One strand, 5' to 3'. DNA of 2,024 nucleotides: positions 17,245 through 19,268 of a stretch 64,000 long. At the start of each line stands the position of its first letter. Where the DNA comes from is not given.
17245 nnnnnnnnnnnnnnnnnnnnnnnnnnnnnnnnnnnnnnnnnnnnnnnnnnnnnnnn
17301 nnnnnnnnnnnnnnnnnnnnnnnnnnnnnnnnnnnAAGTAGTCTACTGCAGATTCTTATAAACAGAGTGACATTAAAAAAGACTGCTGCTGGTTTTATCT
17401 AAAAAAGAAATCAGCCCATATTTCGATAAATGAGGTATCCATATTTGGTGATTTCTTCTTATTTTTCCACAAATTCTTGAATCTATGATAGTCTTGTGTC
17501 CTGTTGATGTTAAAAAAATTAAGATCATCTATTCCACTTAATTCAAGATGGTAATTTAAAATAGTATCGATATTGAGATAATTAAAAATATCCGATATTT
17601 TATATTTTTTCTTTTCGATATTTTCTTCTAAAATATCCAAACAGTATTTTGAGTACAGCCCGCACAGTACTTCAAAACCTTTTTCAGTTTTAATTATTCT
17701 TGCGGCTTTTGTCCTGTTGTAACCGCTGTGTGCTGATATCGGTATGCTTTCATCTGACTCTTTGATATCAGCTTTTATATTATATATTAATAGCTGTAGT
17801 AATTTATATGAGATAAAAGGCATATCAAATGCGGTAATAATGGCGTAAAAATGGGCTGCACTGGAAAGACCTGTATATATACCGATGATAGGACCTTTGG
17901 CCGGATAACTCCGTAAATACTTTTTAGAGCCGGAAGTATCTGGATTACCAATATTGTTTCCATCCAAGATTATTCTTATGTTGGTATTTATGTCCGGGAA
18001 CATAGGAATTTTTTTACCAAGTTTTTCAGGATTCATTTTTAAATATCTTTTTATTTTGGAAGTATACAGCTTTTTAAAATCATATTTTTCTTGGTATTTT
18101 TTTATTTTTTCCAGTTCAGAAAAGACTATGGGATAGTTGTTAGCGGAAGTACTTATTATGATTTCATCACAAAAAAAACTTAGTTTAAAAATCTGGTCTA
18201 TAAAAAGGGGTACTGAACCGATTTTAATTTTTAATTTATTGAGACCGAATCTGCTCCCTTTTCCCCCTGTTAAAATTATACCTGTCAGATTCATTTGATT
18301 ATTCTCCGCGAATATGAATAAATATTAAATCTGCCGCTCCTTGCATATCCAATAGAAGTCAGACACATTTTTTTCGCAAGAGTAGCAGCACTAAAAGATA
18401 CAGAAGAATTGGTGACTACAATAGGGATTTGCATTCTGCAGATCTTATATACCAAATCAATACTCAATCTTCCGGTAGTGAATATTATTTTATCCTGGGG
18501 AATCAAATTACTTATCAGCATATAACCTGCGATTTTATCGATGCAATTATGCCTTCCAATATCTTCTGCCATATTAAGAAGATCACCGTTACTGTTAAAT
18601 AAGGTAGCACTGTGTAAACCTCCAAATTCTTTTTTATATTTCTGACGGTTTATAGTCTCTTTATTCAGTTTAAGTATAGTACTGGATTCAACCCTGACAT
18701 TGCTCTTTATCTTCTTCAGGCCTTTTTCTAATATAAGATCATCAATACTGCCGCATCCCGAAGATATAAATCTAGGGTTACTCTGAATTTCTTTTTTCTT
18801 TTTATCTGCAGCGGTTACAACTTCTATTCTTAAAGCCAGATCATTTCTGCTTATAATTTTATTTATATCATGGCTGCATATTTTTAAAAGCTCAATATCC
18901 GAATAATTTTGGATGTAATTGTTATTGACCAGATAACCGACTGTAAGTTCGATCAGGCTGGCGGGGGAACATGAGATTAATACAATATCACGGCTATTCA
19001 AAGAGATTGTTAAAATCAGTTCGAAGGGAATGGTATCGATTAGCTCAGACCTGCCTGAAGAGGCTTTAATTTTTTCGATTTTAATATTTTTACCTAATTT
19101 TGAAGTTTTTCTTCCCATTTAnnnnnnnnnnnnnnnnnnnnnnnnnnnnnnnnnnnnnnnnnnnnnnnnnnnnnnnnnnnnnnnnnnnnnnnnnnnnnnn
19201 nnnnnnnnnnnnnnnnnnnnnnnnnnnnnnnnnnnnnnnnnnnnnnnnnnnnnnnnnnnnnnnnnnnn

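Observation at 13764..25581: Two convergent NuoE/NuoF-type modules around a Cys-type formate dehydrogenase, including a 1058-aa NuoE-NuoF-GltD triple fusion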

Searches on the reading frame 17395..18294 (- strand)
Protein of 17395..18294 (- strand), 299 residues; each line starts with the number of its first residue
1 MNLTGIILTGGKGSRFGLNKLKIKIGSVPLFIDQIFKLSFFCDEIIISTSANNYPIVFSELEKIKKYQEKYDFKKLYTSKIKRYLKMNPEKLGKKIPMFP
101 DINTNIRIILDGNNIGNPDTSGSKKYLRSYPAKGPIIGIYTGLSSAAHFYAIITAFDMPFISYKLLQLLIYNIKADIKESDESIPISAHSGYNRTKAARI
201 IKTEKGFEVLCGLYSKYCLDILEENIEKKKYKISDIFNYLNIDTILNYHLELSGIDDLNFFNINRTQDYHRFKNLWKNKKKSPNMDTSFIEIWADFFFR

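Call 3: search_protein_families(library=pfam, proteins=[window:17395-18294:-])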
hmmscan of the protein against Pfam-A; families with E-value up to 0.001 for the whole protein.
window:17395-18294:- (299 aa): 1 family
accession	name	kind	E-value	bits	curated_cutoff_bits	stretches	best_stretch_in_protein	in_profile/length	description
PF12804.13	NTP_transf_3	-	2.9e-15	57.2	27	2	5-53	1-50/160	MobA-like NTP transferase domain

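Call 6: search_protein_families(library=ncbifam, proteins=[window:17395-18294:-])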
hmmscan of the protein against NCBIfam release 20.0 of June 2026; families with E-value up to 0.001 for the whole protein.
window:17395-18294:- (299 aa): 6 families
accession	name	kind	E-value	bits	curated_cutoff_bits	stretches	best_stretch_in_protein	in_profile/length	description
NF001457.0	PRK00317.1-3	equivalog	2.7e-21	76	164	2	132-274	72-195/200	molybdenum cofactor guanylyltransferase MobA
NF011056.0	PRK14489.1-1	equivalog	9.5e-18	64.4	379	1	125-274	65-194/363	bifunctional molybdenum cofactor guanylyltransferase MobA/molybdopterin-guanine dinucleotide biosynthesis adaptor protein MobB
NF002741.0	PRK02726.1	equivalog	7.7e-11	42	179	1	128-272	72-194/200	molybdenum cofactor guanylyltransferase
TIGR02665.1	molyb_mobA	equivalog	2e-10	41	151.85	1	133-191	73-126/186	molybdenum cofactor guanylyltransferase MobA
NF001837.0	PRK00560.1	equivalog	6.1e-10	39.1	182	2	196-278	118-193/196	molybdenum cofactor guanylyltransferase MobA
NF011070.0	PRK14500.1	equivalog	1.2e-06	28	606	0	132-274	235-353/358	putative bifunctional molybdopterin-guanine dinucleotide biosynthesis protein MoaC/MobA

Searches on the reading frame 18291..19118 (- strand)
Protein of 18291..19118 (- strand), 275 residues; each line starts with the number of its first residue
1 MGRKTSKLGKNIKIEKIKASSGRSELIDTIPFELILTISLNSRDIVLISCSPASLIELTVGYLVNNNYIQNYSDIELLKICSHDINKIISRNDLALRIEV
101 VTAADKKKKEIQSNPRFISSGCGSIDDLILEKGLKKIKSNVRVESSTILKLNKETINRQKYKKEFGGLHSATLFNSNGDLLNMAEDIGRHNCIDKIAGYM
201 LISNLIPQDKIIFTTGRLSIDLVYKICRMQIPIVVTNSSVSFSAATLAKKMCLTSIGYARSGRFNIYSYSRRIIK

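Call 3: search_protein_families(library=pfam, proteins=[window:18291-19118:-])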
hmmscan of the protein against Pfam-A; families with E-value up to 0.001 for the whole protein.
window:18291-19118:- (275 aa): 1 family
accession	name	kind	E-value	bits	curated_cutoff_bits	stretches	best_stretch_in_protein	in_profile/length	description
PF02634.21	FdhD-NarQ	-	2.2e-57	195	27.2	1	33-273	3-236/237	FdhD/NarQ family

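Call 6: search_protein_families(library=ncbifam, proteins=[window:18291-19118:-])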
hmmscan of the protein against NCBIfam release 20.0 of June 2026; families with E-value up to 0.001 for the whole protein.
window:18291-19118:- (275 aa): 2 families
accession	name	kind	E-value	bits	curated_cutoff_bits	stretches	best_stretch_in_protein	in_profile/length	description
NF001943.0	PRK00724.1-2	equivalog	1.4e-47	162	269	1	9-273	5-272/274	formate dehydrogenase accessory sulfurtransferase FdhD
TIGR00129.1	fdhD_narQ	equivalog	7.6e-43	146.6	140.9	1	32-274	7-236/237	formate dehydrogenase accessory sulfurtransferase FdhD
